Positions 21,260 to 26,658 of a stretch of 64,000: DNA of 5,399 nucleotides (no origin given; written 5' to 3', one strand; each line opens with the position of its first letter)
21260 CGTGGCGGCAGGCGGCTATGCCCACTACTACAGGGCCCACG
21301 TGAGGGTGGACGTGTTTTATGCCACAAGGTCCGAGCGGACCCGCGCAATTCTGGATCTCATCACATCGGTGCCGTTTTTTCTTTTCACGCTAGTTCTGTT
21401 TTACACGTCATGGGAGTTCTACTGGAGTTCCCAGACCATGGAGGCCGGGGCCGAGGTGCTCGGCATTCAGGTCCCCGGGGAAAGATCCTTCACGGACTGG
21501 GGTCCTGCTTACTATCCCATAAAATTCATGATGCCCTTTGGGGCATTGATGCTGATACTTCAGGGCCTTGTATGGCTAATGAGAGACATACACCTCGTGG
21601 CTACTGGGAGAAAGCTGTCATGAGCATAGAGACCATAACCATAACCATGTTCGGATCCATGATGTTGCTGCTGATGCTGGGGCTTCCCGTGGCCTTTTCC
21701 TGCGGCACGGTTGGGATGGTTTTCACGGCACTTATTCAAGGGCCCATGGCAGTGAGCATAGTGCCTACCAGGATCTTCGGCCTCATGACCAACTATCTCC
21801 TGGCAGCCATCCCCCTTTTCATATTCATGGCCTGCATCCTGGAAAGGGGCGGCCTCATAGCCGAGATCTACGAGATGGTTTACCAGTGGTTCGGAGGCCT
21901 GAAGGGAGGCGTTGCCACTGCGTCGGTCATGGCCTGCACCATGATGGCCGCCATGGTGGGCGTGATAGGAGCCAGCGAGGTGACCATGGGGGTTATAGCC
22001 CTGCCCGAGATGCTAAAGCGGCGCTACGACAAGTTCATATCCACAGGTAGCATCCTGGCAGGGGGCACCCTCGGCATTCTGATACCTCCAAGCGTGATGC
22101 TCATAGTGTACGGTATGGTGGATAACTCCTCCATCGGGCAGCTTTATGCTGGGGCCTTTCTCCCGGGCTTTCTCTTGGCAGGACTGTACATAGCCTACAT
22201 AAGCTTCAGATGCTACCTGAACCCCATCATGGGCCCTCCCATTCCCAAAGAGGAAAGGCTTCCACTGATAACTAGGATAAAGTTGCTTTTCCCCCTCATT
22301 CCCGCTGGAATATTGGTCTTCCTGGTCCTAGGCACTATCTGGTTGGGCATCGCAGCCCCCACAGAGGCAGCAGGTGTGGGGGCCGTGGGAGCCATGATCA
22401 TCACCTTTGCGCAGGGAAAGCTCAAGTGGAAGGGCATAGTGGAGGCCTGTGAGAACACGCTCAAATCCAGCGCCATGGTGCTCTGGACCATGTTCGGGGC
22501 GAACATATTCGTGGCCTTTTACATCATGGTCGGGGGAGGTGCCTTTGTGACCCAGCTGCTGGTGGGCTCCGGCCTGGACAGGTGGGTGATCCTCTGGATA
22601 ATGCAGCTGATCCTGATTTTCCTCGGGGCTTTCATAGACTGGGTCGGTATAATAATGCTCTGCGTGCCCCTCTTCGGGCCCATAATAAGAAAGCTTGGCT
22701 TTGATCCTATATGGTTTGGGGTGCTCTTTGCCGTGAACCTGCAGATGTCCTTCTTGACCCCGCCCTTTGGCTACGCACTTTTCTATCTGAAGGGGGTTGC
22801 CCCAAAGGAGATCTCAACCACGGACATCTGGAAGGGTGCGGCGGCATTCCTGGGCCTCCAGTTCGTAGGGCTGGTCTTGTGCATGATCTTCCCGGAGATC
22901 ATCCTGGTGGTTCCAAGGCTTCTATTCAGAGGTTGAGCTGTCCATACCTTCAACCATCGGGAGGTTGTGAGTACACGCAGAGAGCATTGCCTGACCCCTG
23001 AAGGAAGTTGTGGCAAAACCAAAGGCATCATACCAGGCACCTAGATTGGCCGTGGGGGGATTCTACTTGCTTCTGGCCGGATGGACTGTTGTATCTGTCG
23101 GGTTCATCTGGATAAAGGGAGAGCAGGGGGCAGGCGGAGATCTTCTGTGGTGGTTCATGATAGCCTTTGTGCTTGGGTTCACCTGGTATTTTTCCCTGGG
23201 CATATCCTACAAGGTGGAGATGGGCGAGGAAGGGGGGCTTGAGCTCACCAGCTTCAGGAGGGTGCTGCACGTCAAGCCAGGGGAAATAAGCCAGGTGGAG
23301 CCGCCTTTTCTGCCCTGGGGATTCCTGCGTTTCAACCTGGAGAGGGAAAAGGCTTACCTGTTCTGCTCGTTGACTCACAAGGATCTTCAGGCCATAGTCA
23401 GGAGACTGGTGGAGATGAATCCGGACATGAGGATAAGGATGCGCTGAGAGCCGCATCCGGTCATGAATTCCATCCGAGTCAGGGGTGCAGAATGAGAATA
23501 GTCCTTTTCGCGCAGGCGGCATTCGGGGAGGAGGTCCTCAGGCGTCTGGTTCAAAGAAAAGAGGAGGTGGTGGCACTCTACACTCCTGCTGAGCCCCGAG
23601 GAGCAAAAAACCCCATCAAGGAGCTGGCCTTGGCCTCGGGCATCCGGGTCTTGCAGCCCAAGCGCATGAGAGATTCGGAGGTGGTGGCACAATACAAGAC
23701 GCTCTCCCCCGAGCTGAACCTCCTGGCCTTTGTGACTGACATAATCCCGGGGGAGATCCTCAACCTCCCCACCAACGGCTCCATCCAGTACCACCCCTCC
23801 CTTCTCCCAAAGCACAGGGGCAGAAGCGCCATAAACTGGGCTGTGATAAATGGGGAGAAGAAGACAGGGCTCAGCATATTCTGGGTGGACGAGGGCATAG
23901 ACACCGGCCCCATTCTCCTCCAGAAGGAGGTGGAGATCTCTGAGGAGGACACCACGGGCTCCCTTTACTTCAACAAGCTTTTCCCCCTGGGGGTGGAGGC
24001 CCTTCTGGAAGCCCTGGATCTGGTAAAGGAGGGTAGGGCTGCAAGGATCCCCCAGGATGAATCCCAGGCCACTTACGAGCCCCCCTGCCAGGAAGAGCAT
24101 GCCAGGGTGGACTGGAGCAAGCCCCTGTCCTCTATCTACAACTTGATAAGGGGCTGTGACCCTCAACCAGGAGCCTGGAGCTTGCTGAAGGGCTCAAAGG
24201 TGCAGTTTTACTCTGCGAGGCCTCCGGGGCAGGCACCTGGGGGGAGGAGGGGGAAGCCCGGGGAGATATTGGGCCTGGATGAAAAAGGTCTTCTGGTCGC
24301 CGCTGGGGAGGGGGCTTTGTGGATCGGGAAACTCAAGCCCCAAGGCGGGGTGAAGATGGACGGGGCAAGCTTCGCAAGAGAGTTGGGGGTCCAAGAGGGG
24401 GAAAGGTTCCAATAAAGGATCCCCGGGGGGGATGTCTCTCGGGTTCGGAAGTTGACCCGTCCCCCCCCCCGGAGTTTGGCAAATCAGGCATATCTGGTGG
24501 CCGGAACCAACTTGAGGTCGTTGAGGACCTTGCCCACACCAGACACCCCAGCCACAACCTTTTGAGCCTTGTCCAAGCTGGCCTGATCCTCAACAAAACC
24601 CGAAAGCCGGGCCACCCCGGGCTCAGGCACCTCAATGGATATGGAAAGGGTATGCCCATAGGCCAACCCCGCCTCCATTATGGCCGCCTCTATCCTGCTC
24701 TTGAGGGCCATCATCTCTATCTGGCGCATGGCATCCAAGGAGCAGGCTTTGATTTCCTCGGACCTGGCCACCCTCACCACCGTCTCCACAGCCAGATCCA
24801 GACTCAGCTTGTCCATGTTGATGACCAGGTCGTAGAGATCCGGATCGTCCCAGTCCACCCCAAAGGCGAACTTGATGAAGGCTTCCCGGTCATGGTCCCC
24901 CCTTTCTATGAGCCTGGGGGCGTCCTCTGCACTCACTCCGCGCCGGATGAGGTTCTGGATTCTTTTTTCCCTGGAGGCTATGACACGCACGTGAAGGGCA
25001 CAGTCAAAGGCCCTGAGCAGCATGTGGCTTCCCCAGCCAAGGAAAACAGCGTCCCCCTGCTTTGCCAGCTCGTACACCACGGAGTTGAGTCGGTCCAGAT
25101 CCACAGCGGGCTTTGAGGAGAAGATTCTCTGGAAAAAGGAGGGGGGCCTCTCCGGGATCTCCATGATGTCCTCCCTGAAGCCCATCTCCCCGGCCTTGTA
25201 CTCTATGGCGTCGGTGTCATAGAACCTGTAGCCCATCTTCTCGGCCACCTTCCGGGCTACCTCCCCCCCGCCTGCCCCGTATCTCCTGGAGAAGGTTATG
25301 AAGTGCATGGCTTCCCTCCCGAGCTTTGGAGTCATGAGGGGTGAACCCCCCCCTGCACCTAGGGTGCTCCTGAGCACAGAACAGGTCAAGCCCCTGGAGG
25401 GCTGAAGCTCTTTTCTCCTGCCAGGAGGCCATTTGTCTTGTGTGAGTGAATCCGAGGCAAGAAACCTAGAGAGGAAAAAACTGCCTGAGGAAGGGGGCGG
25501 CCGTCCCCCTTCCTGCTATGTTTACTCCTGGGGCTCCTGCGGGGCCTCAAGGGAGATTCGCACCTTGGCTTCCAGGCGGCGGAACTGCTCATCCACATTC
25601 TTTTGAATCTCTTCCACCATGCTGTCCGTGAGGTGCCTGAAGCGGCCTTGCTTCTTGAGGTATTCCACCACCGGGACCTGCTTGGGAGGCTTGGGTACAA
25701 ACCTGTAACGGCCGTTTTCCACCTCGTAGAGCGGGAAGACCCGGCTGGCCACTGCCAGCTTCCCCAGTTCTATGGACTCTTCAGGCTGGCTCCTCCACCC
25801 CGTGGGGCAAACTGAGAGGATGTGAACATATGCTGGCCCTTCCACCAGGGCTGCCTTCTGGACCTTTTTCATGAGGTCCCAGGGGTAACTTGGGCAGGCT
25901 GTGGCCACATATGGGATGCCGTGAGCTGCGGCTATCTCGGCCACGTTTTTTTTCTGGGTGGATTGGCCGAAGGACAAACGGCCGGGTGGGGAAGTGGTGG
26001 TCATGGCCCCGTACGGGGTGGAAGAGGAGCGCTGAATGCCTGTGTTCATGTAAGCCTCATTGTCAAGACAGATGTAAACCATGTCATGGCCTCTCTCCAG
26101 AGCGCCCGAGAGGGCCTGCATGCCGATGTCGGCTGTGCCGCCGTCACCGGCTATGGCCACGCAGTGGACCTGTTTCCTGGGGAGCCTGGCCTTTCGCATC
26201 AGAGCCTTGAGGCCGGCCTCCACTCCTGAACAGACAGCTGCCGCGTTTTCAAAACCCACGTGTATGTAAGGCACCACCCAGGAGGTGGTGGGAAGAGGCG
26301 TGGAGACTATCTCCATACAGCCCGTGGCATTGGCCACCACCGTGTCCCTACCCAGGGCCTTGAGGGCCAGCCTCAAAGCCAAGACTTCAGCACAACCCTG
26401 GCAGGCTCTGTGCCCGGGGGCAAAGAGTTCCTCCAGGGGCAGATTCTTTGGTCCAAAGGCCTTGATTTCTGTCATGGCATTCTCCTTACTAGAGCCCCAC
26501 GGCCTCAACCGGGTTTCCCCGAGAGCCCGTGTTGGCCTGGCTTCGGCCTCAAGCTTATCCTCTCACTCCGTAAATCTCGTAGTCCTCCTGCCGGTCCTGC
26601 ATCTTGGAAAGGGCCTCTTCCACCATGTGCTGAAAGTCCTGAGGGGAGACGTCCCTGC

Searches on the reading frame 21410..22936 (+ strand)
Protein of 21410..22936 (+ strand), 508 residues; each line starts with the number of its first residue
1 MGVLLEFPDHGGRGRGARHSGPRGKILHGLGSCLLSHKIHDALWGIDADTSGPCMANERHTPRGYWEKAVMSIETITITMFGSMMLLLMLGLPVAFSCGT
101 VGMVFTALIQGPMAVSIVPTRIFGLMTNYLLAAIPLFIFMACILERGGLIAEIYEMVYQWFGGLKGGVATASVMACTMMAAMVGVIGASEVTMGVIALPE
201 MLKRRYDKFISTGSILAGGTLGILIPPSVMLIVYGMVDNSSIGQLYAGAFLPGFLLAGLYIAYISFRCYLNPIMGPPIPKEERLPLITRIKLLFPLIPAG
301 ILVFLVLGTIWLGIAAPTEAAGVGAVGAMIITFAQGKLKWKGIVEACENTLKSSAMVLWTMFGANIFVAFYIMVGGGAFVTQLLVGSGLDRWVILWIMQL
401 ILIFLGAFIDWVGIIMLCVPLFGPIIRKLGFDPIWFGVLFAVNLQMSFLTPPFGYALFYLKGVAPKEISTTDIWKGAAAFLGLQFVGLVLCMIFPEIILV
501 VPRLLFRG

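Call 34: search_protein_families(library=ncbifam, proteins=[window:21410-22936:+], max_evalue=1e-8)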
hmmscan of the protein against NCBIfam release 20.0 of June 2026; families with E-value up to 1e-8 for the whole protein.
window:21410-22936:+ (508 aa): 3 families
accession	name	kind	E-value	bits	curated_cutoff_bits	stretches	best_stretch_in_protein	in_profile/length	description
TIGR00786.1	dctM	subfamily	9.2e-90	301.3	268.45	1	91-502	1-405/405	TRAP transporter large permease subunit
NF011634.1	PRK15060.1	equivalog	4.6e-27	95.1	800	1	80-500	6-419/425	2,3-diketo-L-gulonate TRAP transporter large permease YiaN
TIGR02123.1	TRAP_fused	subfamily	9.4e-09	34.5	320.65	0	121-479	158-513/615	TRAP transporter fused permease subunit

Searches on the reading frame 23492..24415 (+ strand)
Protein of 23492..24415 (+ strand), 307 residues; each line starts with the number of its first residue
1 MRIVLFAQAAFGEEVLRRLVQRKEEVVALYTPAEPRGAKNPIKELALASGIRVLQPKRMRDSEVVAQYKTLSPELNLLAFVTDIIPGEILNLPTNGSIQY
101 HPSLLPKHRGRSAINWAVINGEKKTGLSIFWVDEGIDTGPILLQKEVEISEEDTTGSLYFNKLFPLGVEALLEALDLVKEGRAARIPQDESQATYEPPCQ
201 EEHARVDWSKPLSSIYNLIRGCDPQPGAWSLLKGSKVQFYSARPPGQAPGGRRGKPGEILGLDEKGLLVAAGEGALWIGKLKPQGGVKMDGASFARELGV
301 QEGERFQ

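Call 34: search_protein_families(library=ncbifam, proteins=[window:23492-24415:+], max_evalue=1e-8)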
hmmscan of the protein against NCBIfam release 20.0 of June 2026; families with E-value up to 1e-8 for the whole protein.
window:23492-24415:+ (307 aa): 5 families
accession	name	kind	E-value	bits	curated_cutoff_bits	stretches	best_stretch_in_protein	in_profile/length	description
TIGR00460.1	fmt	equivalog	1.9e-54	184.9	201.5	1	1-296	1-302/315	methionyl-tRNA formyltransferase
NF005414.0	PRK06988.1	equivalog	4.4e-46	157.3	316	1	1-282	3-286/311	formyltransferase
NF005998.1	PRK08125.1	equivalog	4.5e-46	157.5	777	1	1-306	1-304/649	bifunctional UDP-4-amino-4-deoxy-L-arabinose formyltransferase/UDP-glucuronic acid oxidase ArnA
TIGR00639.1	PurN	equivalog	7.5e-17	61.5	150.1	1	57-157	64-164/192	phosphoribosylglycinamide formyltransferase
NF005755.0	PRK07579.1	equivalog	2.3e-10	40.7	238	1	97-186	88-175/245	dTDP-4-amino-4,6-dideoxyglucose formyltransferase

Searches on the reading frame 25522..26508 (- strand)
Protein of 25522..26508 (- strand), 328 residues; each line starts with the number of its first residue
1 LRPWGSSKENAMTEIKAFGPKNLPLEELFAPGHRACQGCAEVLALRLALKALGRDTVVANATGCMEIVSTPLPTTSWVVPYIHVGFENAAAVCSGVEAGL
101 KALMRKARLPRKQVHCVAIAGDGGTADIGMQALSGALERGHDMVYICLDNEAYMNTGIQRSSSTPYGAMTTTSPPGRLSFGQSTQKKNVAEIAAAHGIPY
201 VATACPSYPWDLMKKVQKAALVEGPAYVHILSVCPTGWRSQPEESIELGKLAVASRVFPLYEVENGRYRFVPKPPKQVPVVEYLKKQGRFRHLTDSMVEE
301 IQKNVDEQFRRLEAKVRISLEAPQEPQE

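Call 34: search_protein_families(library=ncbifam, proteins=[window:25522-26508:-], max_evalue=1e-8)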
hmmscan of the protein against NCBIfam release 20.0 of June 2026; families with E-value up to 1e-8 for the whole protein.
window:25522-26508:- (328 aa): 7 families
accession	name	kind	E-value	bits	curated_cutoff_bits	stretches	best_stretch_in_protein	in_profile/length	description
NF008819.1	PRK11865.1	equivalog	7.2e-127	422.7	405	1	22-314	7-298/300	pyruvate synthase subunit PorB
NF008818.0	PRK11864.1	subfamily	2.5e-105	351.9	405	1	21-317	6-297/300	3-methyl-2-oxobutanoate dehydrogenase subunit beta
NF045792.1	OxalOxredbeta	equivalog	1.5e-90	303.4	590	1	21-318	9-309/311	oxalate oxidoreductase subunit beta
NF045766.1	PhenlGlyoxDHPadI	equivalog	4.5e-73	246.5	700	1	25-314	148-435/443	NADH-dependent phenylglyoxylate dehydrogenase subunit beta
TIGR02176.1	pyruv_ox_red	equivalog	1.9e-25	89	911.35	1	117-315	957-1158/1167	pyruvate:ferredoxin (flavodoxin) oxidoreductase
NF008820.0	PRK11866.1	equivalog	1.3e-10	41.1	402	1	101-236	73-203/287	2-oxoacid ferredoxin oxidoreductase subunit beta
TIGR02177.1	PorB_KorB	subfamily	3.1e-10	40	261.9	1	106-236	64-189/286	2-oxoacid:acceptor oxidoreductase, beta subunit, pyruvate/2-ketoisovalerate family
